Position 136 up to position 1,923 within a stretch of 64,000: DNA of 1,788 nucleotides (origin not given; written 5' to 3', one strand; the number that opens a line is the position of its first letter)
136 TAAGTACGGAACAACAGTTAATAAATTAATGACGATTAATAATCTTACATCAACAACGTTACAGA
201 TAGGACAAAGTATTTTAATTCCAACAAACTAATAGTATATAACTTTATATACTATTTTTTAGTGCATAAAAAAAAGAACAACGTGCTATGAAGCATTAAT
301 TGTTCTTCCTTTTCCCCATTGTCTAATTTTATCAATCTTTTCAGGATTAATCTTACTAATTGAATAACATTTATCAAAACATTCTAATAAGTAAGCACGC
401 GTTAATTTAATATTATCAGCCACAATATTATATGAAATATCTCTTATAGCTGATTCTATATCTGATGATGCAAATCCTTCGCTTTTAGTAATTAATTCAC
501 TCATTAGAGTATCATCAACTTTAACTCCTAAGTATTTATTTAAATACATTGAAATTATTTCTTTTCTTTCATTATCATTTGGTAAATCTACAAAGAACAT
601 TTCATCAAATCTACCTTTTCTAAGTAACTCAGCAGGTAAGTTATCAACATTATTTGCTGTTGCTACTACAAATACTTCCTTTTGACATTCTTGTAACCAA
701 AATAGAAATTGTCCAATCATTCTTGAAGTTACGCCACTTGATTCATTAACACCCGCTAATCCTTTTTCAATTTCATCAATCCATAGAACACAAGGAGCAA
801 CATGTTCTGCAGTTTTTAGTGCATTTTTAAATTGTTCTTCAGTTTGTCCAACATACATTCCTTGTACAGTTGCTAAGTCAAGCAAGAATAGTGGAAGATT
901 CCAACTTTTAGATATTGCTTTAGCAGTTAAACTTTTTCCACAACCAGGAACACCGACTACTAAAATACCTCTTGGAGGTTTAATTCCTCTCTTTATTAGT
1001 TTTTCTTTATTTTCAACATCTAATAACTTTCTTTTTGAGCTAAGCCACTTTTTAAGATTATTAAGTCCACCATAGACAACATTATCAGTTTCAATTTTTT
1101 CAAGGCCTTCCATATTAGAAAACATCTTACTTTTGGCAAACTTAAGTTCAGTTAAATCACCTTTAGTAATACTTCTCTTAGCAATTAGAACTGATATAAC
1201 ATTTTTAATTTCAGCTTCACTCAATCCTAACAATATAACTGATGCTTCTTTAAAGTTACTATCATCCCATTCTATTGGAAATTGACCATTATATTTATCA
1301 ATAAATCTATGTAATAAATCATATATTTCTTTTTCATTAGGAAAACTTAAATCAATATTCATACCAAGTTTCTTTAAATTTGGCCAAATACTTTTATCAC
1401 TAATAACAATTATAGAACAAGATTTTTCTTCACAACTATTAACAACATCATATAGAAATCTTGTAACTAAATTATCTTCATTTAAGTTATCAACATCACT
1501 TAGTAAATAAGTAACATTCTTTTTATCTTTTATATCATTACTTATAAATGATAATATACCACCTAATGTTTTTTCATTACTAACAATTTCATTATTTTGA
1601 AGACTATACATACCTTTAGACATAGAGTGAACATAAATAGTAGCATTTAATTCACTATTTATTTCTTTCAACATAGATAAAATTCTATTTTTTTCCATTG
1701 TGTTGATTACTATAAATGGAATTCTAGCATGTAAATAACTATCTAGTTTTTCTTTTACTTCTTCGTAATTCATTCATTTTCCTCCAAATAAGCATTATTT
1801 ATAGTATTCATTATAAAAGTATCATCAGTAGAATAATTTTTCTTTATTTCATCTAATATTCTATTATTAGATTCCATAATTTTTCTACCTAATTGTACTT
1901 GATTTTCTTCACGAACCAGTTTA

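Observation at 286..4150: Uncharacterised translationally coupled four-gene operon: membrane coiled-coil/TPR protein, 59-aa acidic peptide, 145-aa helical protein and a tandem-domain classic AAA ATPase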

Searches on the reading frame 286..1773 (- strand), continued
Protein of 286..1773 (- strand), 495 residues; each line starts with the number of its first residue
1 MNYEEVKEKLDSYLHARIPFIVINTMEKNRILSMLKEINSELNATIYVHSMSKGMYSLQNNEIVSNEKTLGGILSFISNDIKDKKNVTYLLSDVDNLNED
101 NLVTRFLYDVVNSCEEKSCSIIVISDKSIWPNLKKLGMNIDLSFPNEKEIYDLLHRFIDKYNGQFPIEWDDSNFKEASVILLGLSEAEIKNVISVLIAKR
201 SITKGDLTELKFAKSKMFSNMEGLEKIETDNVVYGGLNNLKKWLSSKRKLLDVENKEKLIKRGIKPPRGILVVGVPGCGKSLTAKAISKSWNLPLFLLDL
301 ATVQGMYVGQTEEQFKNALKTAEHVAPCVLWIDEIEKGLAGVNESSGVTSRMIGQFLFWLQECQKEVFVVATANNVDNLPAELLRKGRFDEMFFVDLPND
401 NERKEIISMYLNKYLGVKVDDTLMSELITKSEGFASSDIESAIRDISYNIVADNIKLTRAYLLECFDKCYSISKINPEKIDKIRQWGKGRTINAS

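Call 10: search_solved_structures(query=window:286-1773:-, max_evalue=0.001)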
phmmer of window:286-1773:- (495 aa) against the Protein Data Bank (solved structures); distinct sequences matched with E-value up to 0.001: 268 (the best 60 are shown).
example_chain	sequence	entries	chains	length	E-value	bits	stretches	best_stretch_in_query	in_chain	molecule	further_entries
5g4g_A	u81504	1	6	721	1.6e-56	195.6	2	216-467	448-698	VCP-LIKE ATPASE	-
5g4f_A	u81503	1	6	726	1.6e-56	195.6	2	216-467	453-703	VCP-LIKE ATPASE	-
5vc7_A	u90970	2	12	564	6.1e-56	193.7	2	198-468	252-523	VCP-like ATPase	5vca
6chs_H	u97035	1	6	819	2.2e-50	175.4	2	228-440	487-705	Putative cell division control protein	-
9ox9_A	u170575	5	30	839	3.8e-50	174.6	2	226-443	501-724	vesicle-fusing ATPase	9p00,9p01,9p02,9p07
9m4n_A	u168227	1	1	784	2.1e-49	172.2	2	234-455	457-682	Cell division control protein 48 homolog A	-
9m3v_A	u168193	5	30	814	2.4e-49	172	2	234-455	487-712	Cell division control protein 48 homolog A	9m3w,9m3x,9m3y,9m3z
7rlj_A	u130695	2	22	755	3.6e-49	171.4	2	234-441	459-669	Transitional endoplasmic reticulum ATPase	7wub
7rlb_A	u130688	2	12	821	3.6e-49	171.4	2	234-441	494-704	Transitional endoplasmic reticulum ATPase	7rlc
8yka_A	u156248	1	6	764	3.7e-49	171.4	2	234-441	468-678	Transitional endoplasmic reticulum ATPase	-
5c18_A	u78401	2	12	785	4e-49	171.2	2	234-441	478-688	Transitional endoplasmic reticulum ATPase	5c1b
7y4w_A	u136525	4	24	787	4.2e-49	171.2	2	234-441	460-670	Transitional endoplasmic reticulum ATPase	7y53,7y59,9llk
7bp9_A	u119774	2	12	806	4.4e-49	171.1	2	234-441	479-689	Transitional endoplasmic reticulum ATPase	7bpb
10qq_A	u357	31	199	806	4.4e-49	171.1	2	234-441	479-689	Transitional endoplasmic reticulum ATPase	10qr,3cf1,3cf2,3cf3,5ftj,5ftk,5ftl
7bp8_A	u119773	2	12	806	4.5e-49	171.1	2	234-441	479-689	Transitional endoplasmic reticulum ATPase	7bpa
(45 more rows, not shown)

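Call 42: search_dna_similar(query=window:286-1773:-, collection=phages, mode=protein, max_rows=25)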
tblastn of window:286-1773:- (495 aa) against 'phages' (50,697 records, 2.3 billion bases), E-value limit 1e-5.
Records with a match: 144; places in all: 148; records where one place covers at least 80% of the query: 13.
Best place of each record, by identity: <60% 144.
By first word of the organism name: Mycobacterium 34; Vibrio 32; Pseudomonas 24; Rhizobium 6; Listeria 6; Rhodobacter 5; Stenotrophomonas 4; Bacteriophage 4; Sulfolobales 4; Paenibacillus 4; and 14 more.
By host as written in the record: - 18; Mycobacterium smegmatis mc2 155 18; Pseudomonas aeruginosa 9; Mycobacterium smegmatis mc2155 6; Listeria monocytogenes 6; Rhodobacter capsulatus YW1 5; Vibrio parahaemolyticus 5; Pseudomonas aeruginosa PAO1 5; and 48 more.
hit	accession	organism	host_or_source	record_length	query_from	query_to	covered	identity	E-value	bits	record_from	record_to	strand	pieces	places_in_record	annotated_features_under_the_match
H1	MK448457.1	Streptococcus satellite phage Javan368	Streptococcus oralis U-o2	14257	7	495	99%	47.7%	9e-148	473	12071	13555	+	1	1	hypothetical protein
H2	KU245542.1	Pseudomonas phage SM1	Pseudomonas aeruginosa USM AR2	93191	8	488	97%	28.5%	4e-42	166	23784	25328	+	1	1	putative AAA+ ATPase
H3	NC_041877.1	Pseudomonas phage SM1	Pseudomonas aeruginosa USM AR2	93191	8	488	97%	28.5%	4e-42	166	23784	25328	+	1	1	putative AAA+ ATPase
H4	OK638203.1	Pseudomonas phage BHU-17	Pseudomonas aeruginosa MTCC 5928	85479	8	488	97%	28.5%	8e-42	166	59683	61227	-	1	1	record has no annotation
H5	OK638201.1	Pseudomonas phage BHU-1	Pseudomonas aeruginosa MTCC 5926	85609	8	488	97%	28.5%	8e-42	166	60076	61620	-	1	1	record has no annotation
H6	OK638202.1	Pseudomonas phage BHU-15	Pseudomonas aeruginosa MTCC 5927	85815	8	488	97%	28.5%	8e-42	166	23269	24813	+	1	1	record has no annotation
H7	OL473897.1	Pseudomonas phage Pa BHU-15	Pseudomonas aeruginosa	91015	8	488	97%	28.5%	8e-42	166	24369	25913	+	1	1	hypothetical protein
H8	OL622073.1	Pseudomonas phage Pa BHU-17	Pseudomonas aeruginosa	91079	8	488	97%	28.5%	8e-42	166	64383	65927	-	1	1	hypothetical protein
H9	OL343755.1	Pseudomonas phage BHU-1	Pseudomonas aeruginosa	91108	8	488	97%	28.5%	8e-42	166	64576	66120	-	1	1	hypothetical protein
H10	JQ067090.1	Pseudomonas phage PaMx31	Pseudomonas aeruginosa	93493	8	488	97%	28.5%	8e-42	166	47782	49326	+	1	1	record has no annotation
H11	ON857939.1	Pseudomonas phage vB_PaeS_FBPa45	Pseudomonas sp.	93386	8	488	97%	28.5%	1e-41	165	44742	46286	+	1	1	hypothetical protein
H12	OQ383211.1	Pseudomonas phage UF_RH6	Pseudomonas aeruginosa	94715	8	488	97%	28.4%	2e-41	164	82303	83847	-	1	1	hypothetical protein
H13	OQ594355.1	Aeromonas phage HJ05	Aeromonas hydrophila AH10 (CCTCC ...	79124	21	487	94%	26.8%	2e-38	155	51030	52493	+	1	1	hypothetical protein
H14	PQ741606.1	Agrobacterium phage JP1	Agrobacterium tumefaciens 15955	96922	140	495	72%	33.0%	5e-44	172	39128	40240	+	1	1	AAA-ATPase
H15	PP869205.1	Pseudomonas phage PA_L9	Pseudomonas aeruginosa (clinical ...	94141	105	488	78%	30.1%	8e-41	162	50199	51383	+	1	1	PAL9_71: hypothetical protein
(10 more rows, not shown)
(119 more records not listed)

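Call 70: predict_structure(alignment_id=A6)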
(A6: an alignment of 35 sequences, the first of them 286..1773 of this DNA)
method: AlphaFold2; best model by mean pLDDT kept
length: 495 residues; sequences in the alignment: 35
mean_pLDDT: 77.4   pTM: 0.65
mean pLDDT of the five models: 77.4, 77.0, 71.3, 70.3, 64.9
residues with pLDDT >= 90: 70; 70-90: 295; 50-70: 113; < 50: 17
segments of 3 or more residues with pLDDT < 50: 387-395, 490-495
pLDDT, mean of each block of 10 residues (from residue 1): 90 92 89 90 87 87 87 90 89 84 91 91 88 89 88 90 85 86 86 85 84 72 73 63 72 74 72 62 78 81 57 72 77 66 57 73 65 57 51 54 82 86 88 73 81 83 81 60 56 33
secondary structure, 60 per line:
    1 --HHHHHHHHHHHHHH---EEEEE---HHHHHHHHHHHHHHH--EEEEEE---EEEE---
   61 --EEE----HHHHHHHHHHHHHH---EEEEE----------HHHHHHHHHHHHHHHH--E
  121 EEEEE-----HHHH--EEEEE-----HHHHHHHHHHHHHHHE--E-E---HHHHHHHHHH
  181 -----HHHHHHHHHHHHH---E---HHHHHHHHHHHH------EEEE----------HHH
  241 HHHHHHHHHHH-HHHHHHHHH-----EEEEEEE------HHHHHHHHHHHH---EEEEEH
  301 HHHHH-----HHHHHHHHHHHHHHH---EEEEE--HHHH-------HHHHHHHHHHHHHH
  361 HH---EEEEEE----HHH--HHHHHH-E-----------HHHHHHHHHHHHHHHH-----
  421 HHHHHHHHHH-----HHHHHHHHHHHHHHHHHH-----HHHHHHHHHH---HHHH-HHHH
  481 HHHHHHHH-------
elements in order: H3-16 E20-24 H28-42 E45-50 E54-57 E63-65 H70-83 E87-91 H102-117 E120-125 H131-134 E137-141 H147-161 H171-180 H186-198 H206-217 E224-227 H238-251 H253-261 E267-273 H280-291 E295-299 H300-305 H311-325 E329-333 H336-339 H347-362 E366-371 H381-386 H400-415 H421-430 H436-453 H459-468 H472-475 H477-488

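Call 72: fold_search(model_id=the predicted structure, library=pdb)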
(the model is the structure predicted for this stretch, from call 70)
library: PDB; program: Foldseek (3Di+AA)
matches with E <= 10: 1618; with E <= 0.001: 1031
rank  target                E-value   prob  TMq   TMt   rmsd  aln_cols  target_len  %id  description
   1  7ln4_E                4.8e-17  1.00  0.65  0.46   7.5       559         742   19  Cryo-EM structure of human p97 in complex with Npl4/Ufd1 and polyubiquitinated Ub-Eos (FOM, Class 3) (released 2021-09-15)
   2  9mpq_D                6.5e-17  1.00  0.41  0.37  12.0       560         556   19  Cryo-EM structure of VCP (consensus) (released 2025-10-15)
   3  8ooi_A                8.7e-17  1.00  0.42  0.30  12.1       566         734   19  Full composite cryo-EM map of p97/VCP in ADP.Pi state (released 2024-01-31)
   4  5c18_E                1.1e-16  1.00  0.45  0.33  11.5       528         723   19  p97-delta709-728 in complex with ATP-gamma-S (released 2016-01-13)
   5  5c18_A                1.4e-16  1.00  0.44  0.33  11.6       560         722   18  p97-delta709-728 in complex with ATP-gamma-S (released 2016-01-13)
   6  9yrc_B                1.9e-16  1.00  0.65  0.58   7.7       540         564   19  p97Ufd1-Npl4 complex processing poly-ubiquitinated substrate in the presence of ATP (released 2026-03-25)
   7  5c18_F                2.3e-16  1.00  0.44  0.32  11.6       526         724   18  p97-delta709-728 in complex with ATP-gamma-S (released 2016-01-13)
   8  7swl_D                2.4e-16  1.00  0.63  0.57   7.0       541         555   17  CryoEM structure of the N-terminal-deleted Rix7 AAA-ATPase (released 2022-03-02)
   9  5c1a_K                2.6e-16  1.00  0.43  0.31  11.7       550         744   19  p97-N750D/R753D/M757D/Q760D in complex with ATP-gamma-S (released 2016-01-13)
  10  9mpq_F                2.9e-16  1.00  0.42  0.30  12.1       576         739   20  Cryo-EM structure of VCP (consensus) (released 2025-10-15)
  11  7rli_A                3.7e-16  1.00  0.43  0.31  11.7       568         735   19  Cryo-EM structure of human p97 bound to CB-5083 and ADP. (released 2021-09-22)
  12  7z11_B                4.1e-16  1.00  0.63  0.46   6.4       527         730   18  Structure of substrate bound DRG1 (AFG2) (released 2022-09-21)
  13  5c18_C                5.1e-16  1.00  0.45  0.33  11.6       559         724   19  p97-delta709-728 in complex with ATP-gamma-S (released 2016-01-13)
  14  5c1a_A                5.1e-16  1.00  0.43  0.32  12.3       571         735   17  p97-N750D/R753D/M757D/Q760D in complex with ATP-gamma-S (released 2016-01-13)
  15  7z34_m                5.6e-16  1.00  0.65  0.47   6.9       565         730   18  Structure of pre-60S particle bound to DRG1(AFG2). (released 2022-09-21)
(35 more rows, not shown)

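Call 78: get_annotated_region(hit=H3, flank=4000)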
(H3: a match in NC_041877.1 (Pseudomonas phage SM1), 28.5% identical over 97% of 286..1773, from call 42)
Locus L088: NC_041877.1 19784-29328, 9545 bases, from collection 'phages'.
description: Pseudomonas phage SM1, complete genome.
organism: Pseudomonas phage SM1 (NCBI taxid 1772332)
taxonomy: Viruses; Duplodnaviria; Heunggongvirae; Uroviricota; Caudoviricetes; Samunavirus; Samunavirus SM1
host: Pseudomonas aeruginosa USM AR2; source: hydrocarbon contaminated muddy soil sample; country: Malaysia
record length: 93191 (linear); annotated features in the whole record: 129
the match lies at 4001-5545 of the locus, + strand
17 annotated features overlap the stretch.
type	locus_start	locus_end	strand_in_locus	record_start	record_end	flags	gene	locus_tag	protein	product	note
CDS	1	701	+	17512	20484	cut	-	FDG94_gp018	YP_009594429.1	tail fiber protein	-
CDS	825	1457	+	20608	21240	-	-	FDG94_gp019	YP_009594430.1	hypothetical protein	-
CDS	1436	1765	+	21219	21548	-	-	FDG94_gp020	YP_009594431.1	holin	-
CDS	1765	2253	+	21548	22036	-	-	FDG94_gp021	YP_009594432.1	hypothetical protein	-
CDS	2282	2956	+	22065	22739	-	-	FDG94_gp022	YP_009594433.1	endolysin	cl00222: lysozyme like Superfamily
CDS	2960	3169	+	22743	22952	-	-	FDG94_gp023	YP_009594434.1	hypothetical protein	-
CDS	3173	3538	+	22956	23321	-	-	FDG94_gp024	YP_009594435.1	hypothetical protein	-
CDS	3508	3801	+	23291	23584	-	-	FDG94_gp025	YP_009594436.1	hypothetical protein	-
CDS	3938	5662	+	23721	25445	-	-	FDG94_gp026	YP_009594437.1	putative AAA+ ATPase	cl27568: TIP49 Superfamily, TIGR01243, pfam00004: AAA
CDS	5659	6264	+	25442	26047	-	-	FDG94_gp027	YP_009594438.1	hypothetical protein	-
CDS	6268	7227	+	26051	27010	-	-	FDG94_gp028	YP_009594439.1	hypothetical protein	-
CDS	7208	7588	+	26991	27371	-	-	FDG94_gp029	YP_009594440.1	hypothetical protein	-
CDS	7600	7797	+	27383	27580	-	-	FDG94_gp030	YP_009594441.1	hypothetical protein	-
CDS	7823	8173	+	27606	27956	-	-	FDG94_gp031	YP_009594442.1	hypothetical protein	-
CDS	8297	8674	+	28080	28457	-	-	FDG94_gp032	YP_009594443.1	hypothetical protein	-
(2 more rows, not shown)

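Call 80: search_protein_families(library=pfam, alignment_id=A7, max_evalue=0.00001)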
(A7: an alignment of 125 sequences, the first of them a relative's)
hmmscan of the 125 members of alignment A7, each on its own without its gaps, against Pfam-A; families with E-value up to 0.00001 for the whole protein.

A. member 1, L001:4075-5007:- (311 aa): 1 family
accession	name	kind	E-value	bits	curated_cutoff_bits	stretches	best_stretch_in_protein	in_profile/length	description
PF02096.25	60KD_IMP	-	8.8e-40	136.8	35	1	114-305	3-162/163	60Kd inner membrane protein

B. families by the number of members that match (of 125 scanned): 169 families (the first 25 are shown)
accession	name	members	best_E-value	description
PF01268.25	FTHFS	4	1e-243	Formate--tetrahydrofolate ligase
PF13240.11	Zn_Ribbon_1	4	1.5e-10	zinc-ribbon domain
PF00005.33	ABC_tran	3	3.1e-38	ABC transporter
PF00004.35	AAA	2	5.5e-51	ATPase family associated with various cellular activities (AAA)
PF13306.12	LRR_5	2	8.7e-39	BspA type Leucine rich repeat region (6 copies)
PF03466.25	LysR_substrate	2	6.9e-33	LysR substrate binding domain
PF00126.33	HTH_1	2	3.5e-20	Bacterial regulatory helix-turn-helix protein, lysR family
PF04892.17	VanZ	2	4.8e-16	VanZ like family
PF01695.23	IstB_IS21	2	1.9e-09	IstB-like ATP binding protein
PF13304.12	AAA_21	2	3.8e-08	AAA domain, putative AbiEii toxin, Type IV TA system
PF02826.25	2-Hacid_dh_C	2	1.4e-07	D-isomer specific 2-hydroxyacid dehydrogenase, NAD binding domain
PF02463.25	SMC_N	2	3.1e-07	RecF/RecN/SMC N terminal domain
PF13401.12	AAA_22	2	5.4e-07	AAA domain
PF02901.20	PFL-like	1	5.1e-218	Pyruvate formate lyase-like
PF09818.15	ABC_ATPase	1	7.7e-124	P-loop domain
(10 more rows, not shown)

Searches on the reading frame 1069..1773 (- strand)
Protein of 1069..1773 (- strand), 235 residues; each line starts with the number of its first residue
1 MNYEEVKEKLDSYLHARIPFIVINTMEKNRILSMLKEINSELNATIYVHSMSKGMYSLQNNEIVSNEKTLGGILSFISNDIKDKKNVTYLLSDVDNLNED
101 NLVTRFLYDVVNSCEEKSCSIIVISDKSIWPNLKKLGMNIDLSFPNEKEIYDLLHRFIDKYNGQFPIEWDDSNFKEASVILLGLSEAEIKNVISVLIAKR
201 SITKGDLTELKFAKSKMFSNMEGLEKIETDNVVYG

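Call 60: search_solved_structures(query=A4, max_evalue=10, show_alignments=1)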
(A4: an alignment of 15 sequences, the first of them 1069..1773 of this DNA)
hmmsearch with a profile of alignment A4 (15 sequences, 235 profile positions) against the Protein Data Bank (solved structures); distinct sequences matched with E-value up to 10: 0.
